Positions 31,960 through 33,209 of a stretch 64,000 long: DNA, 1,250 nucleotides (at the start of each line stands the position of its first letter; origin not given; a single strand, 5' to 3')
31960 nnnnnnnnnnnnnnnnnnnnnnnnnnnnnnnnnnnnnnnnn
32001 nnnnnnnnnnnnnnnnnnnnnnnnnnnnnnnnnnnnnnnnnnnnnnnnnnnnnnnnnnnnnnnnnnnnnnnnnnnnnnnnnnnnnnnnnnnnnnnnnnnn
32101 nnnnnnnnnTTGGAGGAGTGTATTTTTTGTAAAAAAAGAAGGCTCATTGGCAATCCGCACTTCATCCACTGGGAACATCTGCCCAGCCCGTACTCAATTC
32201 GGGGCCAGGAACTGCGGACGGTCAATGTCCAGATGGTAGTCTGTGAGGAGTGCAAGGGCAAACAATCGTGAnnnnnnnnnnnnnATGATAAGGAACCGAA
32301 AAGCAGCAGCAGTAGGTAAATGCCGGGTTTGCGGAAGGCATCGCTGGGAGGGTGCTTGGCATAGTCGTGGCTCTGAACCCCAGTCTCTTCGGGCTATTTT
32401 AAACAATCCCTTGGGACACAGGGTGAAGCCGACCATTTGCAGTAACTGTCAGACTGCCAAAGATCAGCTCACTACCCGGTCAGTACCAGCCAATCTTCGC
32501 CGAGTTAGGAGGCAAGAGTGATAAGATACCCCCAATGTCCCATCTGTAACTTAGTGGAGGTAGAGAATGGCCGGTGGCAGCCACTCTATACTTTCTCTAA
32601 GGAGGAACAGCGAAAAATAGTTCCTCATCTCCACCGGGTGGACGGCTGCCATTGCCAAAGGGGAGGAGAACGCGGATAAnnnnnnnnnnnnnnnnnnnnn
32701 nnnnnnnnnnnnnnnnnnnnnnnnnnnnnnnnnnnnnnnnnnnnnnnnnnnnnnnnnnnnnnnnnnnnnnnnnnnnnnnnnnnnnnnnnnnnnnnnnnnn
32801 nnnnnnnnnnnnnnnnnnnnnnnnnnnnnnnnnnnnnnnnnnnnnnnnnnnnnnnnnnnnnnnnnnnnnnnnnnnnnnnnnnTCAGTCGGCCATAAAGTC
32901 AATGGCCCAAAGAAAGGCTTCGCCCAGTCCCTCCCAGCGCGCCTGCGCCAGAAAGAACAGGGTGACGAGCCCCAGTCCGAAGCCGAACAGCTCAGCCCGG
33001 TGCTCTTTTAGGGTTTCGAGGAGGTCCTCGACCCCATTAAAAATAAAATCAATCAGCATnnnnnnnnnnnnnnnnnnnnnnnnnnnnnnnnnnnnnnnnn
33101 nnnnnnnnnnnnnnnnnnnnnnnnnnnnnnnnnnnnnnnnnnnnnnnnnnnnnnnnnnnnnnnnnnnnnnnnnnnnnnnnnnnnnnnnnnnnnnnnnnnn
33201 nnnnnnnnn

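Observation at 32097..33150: Tandem triplet of paralogous small zinc-ribbon ORFs, convergent to a strongly promoted 58-aa hydrophobic peptide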

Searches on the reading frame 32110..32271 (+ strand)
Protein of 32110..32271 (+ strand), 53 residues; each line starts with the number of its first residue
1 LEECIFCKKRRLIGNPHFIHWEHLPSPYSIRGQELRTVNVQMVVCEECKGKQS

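Call 7: search_protein_families(library=pfam, proteins=[window:32110-32271:+], max_evalue=10)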
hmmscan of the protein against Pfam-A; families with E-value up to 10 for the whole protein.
window:32110-32271:+ (53 aa): 0 families

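Call 8: search_protein_families(library=phrogs, proteins=[window:32110-32271:+], max_evalue=10)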
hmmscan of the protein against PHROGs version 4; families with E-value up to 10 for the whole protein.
window:32110-32271:+ (53 aa): 0 families

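Call 13: list_cluster_members(proteins=[window:32110-32268:+, window:32285-32518:+, window:32518-32676:+, window:32886-33059:-, window:32243-32518:+])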
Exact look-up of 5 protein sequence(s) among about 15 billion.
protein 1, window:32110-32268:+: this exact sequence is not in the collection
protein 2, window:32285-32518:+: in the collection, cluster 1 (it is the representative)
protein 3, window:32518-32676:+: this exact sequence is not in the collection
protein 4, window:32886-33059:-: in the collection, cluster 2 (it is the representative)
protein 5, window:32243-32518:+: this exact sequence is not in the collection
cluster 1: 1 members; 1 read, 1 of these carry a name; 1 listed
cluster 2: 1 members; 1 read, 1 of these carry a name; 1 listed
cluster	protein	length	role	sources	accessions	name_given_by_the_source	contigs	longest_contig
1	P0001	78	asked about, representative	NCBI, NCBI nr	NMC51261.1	hypothetical protein GYA54_00840 [Candidatus Kuenenbacteria bacterium] | hypothetical protein [Candidatus Kuenenbacteria bacterium]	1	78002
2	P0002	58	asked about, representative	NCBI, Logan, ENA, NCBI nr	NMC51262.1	hypothetical protein GYA54_00845 [Candidatus Kuenenbacteria bacterium] | hypothetical protein [Candidatus Kuenenbacteria bacterium]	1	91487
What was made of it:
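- It was not called by NCBI (call 13).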

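Call 16: find_encoding_contigs(protein=P0002, flank=10000, max_places=10)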
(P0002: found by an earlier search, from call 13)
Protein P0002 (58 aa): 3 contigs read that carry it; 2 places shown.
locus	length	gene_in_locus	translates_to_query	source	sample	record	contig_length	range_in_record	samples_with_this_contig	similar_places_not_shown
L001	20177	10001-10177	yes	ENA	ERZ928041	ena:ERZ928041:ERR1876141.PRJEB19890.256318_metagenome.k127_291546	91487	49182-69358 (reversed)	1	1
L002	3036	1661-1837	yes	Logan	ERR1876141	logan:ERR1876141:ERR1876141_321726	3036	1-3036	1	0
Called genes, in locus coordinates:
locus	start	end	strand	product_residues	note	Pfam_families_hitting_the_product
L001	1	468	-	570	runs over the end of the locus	PF03485:Arg_tRNA_synt_N, PF00750:tRNA-synt_1d, PF05746:DALR_1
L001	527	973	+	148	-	PF01668:SmpB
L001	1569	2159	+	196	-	PF04542:Sigma70_r2, PF08281:Sigma70_r4_2, PF04545:Sigma70_r4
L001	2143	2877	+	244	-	-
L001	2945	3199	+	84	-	-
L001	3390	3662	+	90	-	-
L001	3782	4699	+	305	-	PF00070:Pyr_redox (faint), PF01134:GIDA (faint), PF03486:HI0933_like (faint), PF07992:Pyr_redox_2, PF13738:Pyr_redox_3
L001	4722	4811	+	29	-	-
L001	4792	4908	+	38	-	-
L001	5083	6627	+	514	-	-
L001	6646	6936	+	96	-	PF13466:STAS_2 (weak)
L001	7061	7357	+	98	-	-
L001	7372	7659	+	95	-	-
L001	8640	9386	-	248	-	PF01048:PNP_UDP_1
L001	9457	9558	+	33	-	-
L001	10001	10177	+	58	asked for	-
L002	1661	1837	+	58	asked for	-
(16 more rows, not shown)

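Call 68: search_protein_families(library=ncbifam, proteins=[window:32110-32268:+], max_evalue=10)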
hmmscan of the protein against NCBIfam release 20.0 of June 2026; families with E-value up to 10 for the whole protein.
window:32110-32268:+ (53 aa): 0 families

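Call 69: search_protein_families(library=padloc, proteins=[window:32110-32268:+], max_evalue=10)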
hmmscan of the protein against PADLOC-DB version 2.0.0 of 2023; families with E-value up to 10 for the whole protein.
window:32110-32268:+ (53 aa): 2 families
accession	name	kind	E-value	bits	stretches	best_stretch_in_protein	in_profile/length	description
PDLC03630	REase_MTase_IIG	-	0.003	13.4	1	12-36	609-633/1100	Type IIG restriction enzyme-methyltransferase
PDLC03580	REase_II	-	0.031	10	1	11-29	619-637/1112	Type II restriction enzyme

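Call 78: search_solved_structures(query=A4, max_evalue=10)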
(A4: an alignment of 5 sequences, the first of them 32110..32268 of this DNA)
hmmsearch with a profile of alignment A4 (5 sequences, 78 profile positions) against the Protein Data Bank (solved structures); distinct sequences matched with E-value up to 10: 2.
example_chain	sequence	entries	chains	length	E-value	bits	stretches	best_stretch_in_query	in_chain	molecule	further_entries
2epx_A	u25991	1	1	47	0.014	19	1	7-30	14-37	Zinc finger protein 28 homolog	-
7aoc_I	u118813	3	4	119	6.9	10.3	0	34-55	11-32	DNA-directed RNA polymerase I subunit RPA12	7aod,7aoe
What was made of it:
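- Closest known: Classic zinc ribbons. Different: RPA12 gives E = 6.9 (call 78).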

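Call 82: predict_structure(alignment_id=A6)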
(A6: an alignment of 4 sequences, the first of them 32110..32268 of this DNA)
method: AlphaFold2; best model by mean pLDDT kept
length: 53 residues; sequences in the alignment: 4
mean_pLDDT: 80.3   pTM: 0.58
mean pLDDT of the five models: 80.3, 78.2, 76.4, 75.9, 74.3
residues with pLDDT >= 90: 7; 70-90: 41; 50-70: 5; < 50: 0
segments of 3 or more residues with pLDDT < 50: none
pLDDT, mean of each block of 10 residues (from residue 1): 88 77 77 72 89 72
secondary structure, 60 per line:
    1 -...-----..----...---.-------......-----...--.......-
elements in order: E2-4 H30-35 E41-43 H46-52
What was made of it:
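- On Zinc-binding Cys4 finger (generic): The AF2 model is confident (pLDDT 80, call 82), but metal binding cannot be computed here.
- On Classic zinc ribbon: The second Cys pair (C45, C48) sits at the start of helix 46-52 (call 82).
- Closest known: Classic zinc ribbons. Same: Four Cys in two pairs about 35 residues apart, with the first pair on a beta-hairpin (call 82).
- Closest known: Classic zinc ribbons. Different: The model places the second pair at the N-terminus of a helix, which is treble-clef-like, rather than on a second hairpin (call 82).
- AF2 model of ORF1: pLDDT 80.3, pTM 0.58, with helix 46-52 starting at the second Cys pair (call 82).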

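Call 86: fold_search(model_id=the predicted structure, library=pdb)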
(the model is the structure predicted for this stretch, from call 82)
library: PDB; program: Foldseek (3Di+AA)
matches with E <= 10: 7; with E <= 0.001: 0
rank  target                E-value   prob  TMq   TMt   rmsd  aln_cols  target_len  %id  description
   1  2fe3_B                1.1e+00  0.18  0.39  0.15   8.3        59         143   20  The crystal structure of bacillus subtilis PerR-Zn reveals a novel Zn(Cys)4 Structural redox switch (released 2006-12-19)
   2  9a4a_B                1.1e+00  0.14  0.38  0.14   8.9        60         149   12  Model of YLAN-FUR by crosslinking MS and deep learning (released 2024-09-18)
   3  2rgv_A                1.3e+00  0.18  0.41  0.16   8.3        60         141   20  The crystal structure of PerR-Ox highlights 2-oxo-Histidine formation (released 2008-10-14)
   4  2fe3_A                1.5e+00  0.16  0.41  0.16   8.3        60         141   20  The crystal structure of bacillus subtilis PerR-Zn reveals a novel Zn(Cys)4 Structural redox switch (released 2006-12-19)
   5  7dh7_D                7.9e+00  0.04  0.36  0.14   6.1        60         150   12  Crystal structure of apo XcZur (released 2021-06-09)
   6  9ohl_C                8.4e+00  0.01  0.16  0.06   3.3        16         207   31  TRMT112-METTL5 bound to SAM and FWG-33B (released 2025-06-11)
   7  6h2u_A                9.0e+00  0.01  0.16  0.06   3.3        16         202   31  Crystal structure of human METTL5-TRMT112 complex, the 18S rRNA m6A1832 methyltransferase at 1.6A resolution (released 2019-07-31)
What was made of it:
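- Closest known: Structural Zn. Same: These are the top Foldseek hits (2fe3, 2rgv; call 86).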

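Call 91: fold_search(model_id=the predicted structure, library=viral)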
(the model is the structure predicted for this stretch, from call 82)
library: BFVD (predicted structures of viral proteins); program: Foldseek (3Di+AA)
matches with E <= 10: 6; with E <= 0.001: 0
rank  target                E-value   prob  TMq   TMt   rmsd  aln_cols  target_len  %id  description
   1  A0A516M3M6            1.1e+00  0.44  0.51  0.33   4.3        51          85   16  (no name in the UniProt tables at hand)
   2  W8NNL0                4.9e+00  0.02  0.21  0.16   9.0        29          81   28  Uncharacterized protein [Microbacterium phage vB_MoxS-ISF9]
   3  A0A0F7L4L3            5.6e+00  0.04  0.35  0.11   9.3        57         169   12  Uncharacterized protein [uncultured marine virus]
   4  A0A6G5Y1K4            6.9e+00  0.02  0.27  0.23   7.1        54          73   15  (no name in the UniProt tables at hand)
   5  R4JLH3                8.5e+00  0.04  0.32  0.37   7.6        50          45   12  Uncharacterized protein [Mycobacterium phage HINdeR]
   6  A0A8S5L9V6            9.1e+00  0.02  0.32  0.14   5.8        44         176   18  KTSC domain [Myoviridae sp. ctPuP5]
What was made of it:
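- Tried and rejected: Foldseek against PDB and BFVD found nothing significant (calls 86, 91).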

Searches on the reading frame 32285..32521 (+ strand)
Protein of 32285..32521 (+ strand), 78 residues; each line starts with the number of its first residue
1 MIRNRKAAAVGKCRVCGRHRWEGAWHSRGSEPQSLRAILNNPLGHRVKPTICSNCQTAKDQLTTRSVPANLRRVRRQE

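Call 7: search_protein_families(library=pfam, proteins=[window:32285-32521:+], max_evalue=10)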
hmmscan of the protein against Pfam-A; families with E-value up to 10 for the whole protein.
window:32285-32521:+ (78 aa): 2 families
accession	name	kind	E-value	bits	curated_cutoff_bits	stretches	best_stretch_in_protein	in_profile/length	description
PF04981.18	NMD3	-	0.11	12.5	24.9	1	6-41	31-67/243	NMD3 family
PF06827.20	zf-FPG_IleRS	-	0.93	9.8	21.3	1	12-19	3-10/30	Zinc finger found in FPG and IleRS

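Call 8: search_protein_families(library=phrogs, proteins=[window:32285-32521:+], max_evalue=10)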
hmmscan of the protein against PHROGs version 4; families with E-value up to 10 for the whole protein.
window:32285-32521:+ (78 aa): 1 family
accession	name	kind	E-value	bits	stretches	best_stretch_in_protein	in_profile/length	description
phrog_15796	-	unknown function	0.22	12.3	1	6-18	9-21/52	-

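Call 15: find_homologous_proteins(query=window:32285-32518:+, max_evalue=10)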
Query window:32285-32518:+ (78 aa): 1 proteins with E <= 10 among 1 candidates.
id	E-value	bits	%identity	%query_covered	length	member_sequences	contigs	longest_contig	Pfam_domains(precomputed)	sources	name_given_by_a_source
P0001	3.6e-46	172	100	100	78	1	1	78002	-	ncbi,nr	ncbi:hypothetical protein GYA54_00840 [Candidatus Kuenenbacteria bacterium]|nr:hypothetical protein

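Call 68: search_protein_families(library=ncbifam, proteins=[window:32285-32518:+], max_evalue=10)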
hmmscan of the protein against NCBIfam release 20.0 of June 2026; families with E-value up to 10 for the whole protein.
window:32285-32518:+ (78 aa): 3 families
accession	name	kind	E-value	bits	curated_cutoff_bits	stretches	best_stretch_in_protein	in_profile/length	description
TIGR03114.2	cas8u_csf1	equivalog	0.011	15.3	140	1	6-61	18-71/228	type IV CRISPR-associated protein Csf1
NF041911.1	HVO_0649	equivalog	0.064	13.1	70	1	4-30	16-42/65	HVO_0649 family zinc finger protein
NF045720.1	rubredox_RCKP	subfamily_domain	0.084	12.5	45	1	46-59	16-29/34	RCKP-type rubredoxin-like domain-containing protein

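Call 69: search_protein_families(library=padloc, proteins=[window:32285-32518:+], max_evalue=10)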
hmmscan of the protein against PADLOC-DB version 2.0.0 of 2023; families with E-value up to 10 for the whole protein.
window:32285-32518:+ (78 aa): 0 families

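Call 79: search_solved_structures(query=A5, max_evalue=10)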
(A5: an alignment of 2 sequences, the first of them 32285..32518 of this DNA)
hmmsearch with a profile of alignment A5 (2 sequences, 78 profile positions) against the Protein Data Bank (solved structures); distinct sequences matched with E-value up to 10: 9.
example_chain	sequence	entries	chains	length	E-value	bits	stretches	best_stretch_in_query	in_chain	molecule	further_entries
6r0q_A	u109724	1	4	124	0.013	18.7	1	9-40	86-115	Cereblon isoform 4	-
5xxb_o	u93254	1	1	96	0.14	15.3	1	1-40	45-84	Ribosomal protein eL43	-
9spj_r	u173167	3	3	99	0.23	14.7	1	3-39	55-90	60S ribosomal protein L43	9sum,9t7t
8ou9_A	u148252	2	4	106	0.32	14.2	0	11-41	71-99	Cereblon isoform 4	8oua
9ygm_Lp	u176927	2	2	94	0.41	13.9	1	5-42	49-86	60S ribosomal protein eL43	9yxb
8ou6_A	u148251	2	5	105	0.44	13.8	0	11-41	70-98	Cereblon isoform 4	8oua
5ff9_A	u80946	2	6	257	1.1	12.4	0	37-73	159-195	Noroxomaritidine/Norcraugsodine Reductase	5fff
1gat_A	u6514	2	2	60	8.2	9.7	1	50-66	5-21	ERYTHROID TRANSCRIPTION FACTOR GATA-1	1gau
6zj3_L5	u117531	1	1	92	8.7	9.6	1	5-39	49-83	Ribosomal protein eL42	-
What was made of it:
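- No known family or fold matches (calls 7, 8, 68, 69, 78, 79, 86, 91), so nucleic-acid binding and the link to beta-CASP rest on charge, position and analogy.
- Tried and rejected: PDB sequence searches found nothing significant (calls 78, 79).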

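Call 83: predict_structure(protein=window:32285-32518:+)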
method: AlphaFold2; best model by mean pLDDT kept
length: 78 residues; sequences in the alignment: 1
mean_pLDDT: 54.0   pTM: 0.35
mean pLDDT of the five models: 54.0, 52.0, 48.2, 47.4, 44.7
residues with pLDDT >= 90: 0; 70-90: 7; 50-70: 35; < 50: 36
segments of 3 or more residues with pLDDT < 50: 1-7, 25-31, 40-42, 44-47, 70-78
pLDDT, mean of each block of 10 residues (from residue 1): 46 71 50 50 51 67 49 46
secondary structure, 60 per line:
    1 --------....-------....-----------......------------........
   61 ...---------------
elements in order: E9-12 E20-23 H35-40 H53-63
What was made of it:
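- The ORF2 model has the same order of elements (call 83).
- Tried and rejected: AF2 of ORF2 alone gave low confidence (pLDDT 54, call 83), so it was not used for fold search.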

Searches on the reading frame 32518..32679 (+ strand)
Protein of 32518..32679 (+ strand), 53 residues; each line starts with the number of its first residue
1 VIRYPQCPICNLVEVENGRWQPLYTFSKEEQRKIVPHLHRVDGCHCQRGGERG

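Call 7: search_protein_families(library=pfam, proteins=[window:32518-32679:+], max_evalue=10)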
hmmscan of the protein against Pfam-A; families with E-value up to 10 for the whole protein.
window:32518-32679:+ (53 aa): 0 families

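Call 8: search_protein_families(library=phrogs, proteins=[window:32518-32679:+], max_evalue=10)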
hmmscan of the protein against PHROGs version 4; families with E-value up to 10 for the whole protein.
window:32518-32679:+ (53 aa): 1 family
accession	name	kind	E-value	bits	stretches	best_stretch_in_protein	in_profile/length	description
phrog_19114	-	unknown function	0.22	12.6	1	3-40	1-36/135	-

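Call 68: search_protein_families(library=ncbifam, proteins=[window:32518-32676:+], max_evalue=10)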
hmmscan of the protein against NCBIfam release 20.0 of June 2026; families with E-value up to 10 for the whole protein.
window:32518-32676:+ (53 aa): 0 families

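Call 69: search_protein_families(library=padloc, proteins=[window:32518-32676:+], max_evalue=10)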
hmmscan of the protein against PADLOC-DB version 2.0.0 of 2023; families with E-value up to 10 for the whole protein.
window:32518-32676:+ (53 aa): 0 families

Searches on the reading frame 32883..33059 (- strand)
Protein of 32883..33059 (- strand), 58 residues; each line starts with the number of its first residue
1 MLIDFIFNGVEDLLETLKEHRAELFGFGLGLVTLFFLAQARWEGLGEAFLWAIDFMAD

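Call 7: search_protein_families(library=pfam, proteins=[window:32883-33059:-], max_evalue=10)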
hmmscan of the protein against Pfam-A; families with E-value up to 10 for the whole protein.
window:32883-33059:- (58 aa): 1 family
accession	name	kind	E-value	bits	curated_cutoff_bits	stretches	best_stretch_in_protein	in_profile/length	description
PF04965.19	GPW_gp25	-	0.17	12.2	27.2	1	10-40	11-41/96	Baseplate wedge protein gp25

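Call 8: search_protein_families(library=phrogs, proteins=[window:32883-33059:-], max_evalue=10)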
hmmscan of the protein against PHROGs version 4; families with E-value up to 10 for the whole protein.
window:32883-33059:- (58 aa): 0 families

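Call 34: find_homologous_proteins(query=window:32886-33059:-, max_evalue=10)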
Query window:32886-33059:- (58 aa): 1 proteins with E <= 10 among 1 candidates.
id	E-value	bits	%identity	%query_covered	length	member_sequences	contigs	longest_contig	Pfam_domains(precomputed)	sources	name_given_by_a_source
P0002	5.4e-30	120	100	100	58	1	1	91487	-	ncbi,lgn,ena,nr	ncbi:hypothetical protein GYA54_00845 [Candidatus Kuenenbacteria bacterium]|nr:hypothetical protein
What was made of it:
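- Tried and rejected: ORF2 and the 58-aa ORF found only themselves (calls 15, 34).
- No protein homolog among 5.8 billion sequences (call 34).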

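Call 68: search_protein_families(library=ncbifam, proteins=[window:32886-33059:-], max_evalue=10)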
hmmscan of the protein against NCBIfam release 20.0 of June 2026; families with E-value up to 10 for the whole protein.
window:32886-33059:- (58 aa): 0 families

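Call 69: search_protein_families(library=padloc, proteins=[window:32886-33059:-], max_evalue=10)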
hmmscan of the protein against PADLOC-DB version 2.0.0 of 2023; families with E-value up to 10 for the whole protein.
window:32886-33059:- (58 aa): 0 families
